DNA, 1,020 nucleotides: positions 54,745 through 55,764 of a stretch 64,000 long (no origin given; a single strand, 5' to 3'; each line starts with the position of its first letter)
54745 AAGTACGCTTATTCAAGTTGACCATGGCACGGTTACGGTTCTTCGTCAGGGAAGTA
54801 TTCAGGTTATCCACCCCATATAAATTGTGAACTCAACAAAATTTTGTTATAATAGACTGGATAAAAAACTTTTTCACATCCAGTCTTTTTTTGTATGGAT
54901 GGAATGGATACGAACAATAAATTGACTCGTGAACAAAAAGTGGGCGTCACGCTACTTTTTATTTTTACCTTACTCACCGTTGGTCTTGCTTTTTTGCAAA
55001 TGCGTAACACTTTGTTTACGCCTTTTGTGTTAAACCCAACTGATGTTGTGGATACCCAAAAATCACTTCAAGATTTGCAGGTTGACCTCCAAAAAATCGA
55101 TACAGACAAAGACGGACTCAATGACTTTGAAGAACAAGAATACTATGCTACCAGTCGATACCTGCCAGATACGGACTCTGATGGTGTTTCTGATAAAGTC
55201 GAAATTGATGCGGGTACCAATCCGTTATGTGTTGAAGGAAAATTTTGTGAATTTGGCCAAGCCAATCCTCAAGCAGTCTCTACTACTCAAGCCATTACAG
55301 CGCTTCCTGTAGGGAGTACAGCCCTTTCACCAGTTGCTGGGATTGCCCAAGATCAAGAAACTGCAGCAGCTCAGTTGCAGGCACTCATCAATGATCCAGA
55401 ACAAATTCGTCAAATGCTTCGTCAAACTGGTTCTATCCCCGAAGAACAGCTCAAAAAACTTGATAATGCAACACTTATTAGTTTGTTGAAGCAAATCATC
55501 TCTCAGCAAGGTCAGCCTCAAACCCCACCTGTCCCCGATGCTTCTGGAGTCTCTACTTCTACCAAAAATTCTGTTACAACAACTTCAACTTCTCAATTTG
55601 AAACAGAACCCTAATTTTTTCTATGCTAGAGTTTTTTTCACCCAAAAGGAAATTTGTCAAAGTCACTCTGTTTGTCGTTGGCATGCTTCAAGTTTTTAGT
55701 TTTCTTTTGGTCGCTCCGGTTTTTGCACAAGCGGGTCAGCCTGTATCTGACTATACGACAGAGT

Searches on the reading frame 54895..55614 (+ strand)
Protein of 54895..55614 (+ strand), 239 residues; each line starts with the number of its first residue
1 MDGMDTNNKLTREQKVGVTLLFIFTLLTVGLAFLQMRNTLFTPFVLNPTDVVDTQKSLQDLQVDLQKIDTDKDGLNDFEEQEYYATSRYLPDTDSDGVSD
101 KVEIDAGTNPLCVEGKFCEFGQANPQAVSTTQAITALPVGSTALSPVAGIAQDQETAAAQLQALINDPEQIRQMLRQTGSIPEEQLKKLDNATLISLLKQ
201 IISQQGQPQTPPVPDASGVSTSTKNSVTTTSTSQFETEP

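Call 6: search_protein_families(library=pfam, proteins=[window:54895-55614:+], max_evalue=0.1)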
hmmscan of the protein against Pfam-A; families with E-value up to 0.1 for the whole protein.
window:54895-55614:+ (239 aa): 3 families
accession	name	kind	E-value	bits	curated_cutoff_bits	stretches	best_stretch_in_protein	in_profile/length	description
PF18884.5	TSP3_bac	-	2.5e-06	27.6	25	1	92-111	1-20/22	Bacterial TSP3 repeat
PF20403.5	DUF6693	-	0.0036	17.9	31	1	19-66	16-63/104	Family of unknown function (DUF6693)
PF20615.3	DUF6802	-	0.076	13.5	27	0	52-104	15-70/102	Family of unknown function (DUF6802)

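Call 9: search_protein_families(library=ncbifam, proteins=[window:54895-55614:+], max_evalue=0.1)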
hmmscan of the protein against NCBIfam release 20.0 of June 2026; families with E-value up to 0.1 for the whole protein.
window:54895-55614:+ (239 aa): 3 families
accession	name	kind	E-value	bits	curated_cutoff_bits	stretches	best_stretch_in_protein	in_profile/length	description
NF047639.1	throspo3_MtsD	equivalog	0.00025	19.3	800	1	65-112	456-502/651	cell-cell cohesion protein MtsD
NF033765.2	gliding_CglD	equivalog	0.0036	15.1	400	1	64-112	74-129/1124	adventurous gliding motility lipoprotein CglD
NF050014.1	HpsJ_like_B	equivalog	0.013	15.2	260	1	147-205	140-198/254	hormogonium polysaccharide biosynthesis protein HpsJ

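Call 89: list_cluster_members(proteins=[P0001, window:54895-55614:+])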
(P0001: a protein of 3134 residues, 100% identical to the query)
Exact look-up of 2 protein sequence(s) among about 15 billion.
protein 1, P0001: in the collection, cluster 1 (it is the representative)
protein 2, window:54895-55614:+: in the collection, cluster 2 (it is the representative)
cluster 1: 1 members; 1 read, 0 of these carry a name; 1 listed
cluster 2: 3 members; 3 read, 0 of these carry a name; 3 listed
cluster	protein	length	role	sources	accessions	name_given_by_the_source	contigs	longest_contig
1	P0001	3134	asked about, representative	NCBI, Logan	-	-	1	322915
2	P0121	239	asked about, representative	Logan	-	-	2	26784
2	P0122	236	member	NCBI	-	-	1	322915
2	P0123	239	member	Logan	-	-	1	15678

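Call 91: find_homologous_proteins(query=window:54895-55614:+, max_evalue=0.001)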
Query window:54895-55614:+ (239 aa): 72 proteins with E <= 0.001 among 824 candidates.
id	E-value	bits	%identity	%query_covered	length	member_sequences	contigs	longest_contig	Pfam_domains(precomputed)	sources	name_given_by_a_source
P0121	9.3e-148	507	100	100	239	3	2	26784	PF18884.6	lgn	-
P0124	4.2e-69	250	58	87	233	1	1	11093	PF18884.6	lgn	-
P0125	9.8e-67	243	52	99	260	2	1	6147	-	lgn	-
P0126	2.3e-62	228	51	99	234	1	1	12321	PF18884.6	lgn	-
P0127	6.9e-62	227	52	99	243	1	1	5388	PF18884.6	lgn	-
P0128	3.3e-60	221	50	99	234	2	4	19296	PF18884.6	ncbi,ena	-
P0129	2.4e-58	215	51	89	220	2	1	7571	-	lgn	-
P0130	5.9e-57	211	53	89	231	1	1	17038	PF18884.6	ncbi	-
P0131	3.3e-55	205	47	93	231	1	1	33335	PF18884.6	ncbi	-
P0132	2.9e-48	182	47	88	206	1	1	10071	PF18884.6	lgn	-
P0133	6.8e-48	181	47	86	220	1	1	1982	-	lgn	-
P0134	6.8e-48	181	47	86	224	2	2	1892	-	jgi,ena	-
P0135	2.8e-46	176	46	86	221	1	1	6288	-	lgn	-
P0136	4.6e-46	175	40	92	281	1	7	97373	PF18884.6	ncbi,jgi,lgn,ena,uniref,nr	ncbi:MAG: hypothetical protein AUJ37_02035 [Candidatus Magasanikbacteria bacterium CG1_02_41_34]|uni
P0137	4.8e-46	175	40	92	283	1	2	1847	PF18884.6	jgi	-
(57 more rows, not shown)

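Call 102: search_protein_families(library=phrogs, proteins=[window:54895-55614:+], max_evalue=0.01)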
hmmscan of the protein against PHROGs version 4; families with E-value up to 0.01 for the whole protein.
window:54895-55614:+ (239 aa): 0 families

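Call 103: search_protein_families(library=padloc, proteins=[window:54895-55614:+], max_evalue=0.01)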
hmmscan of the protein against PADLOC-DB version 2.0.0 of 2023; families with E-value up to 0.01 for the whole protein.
window:54895-55614:+ (239 aa): 0 families
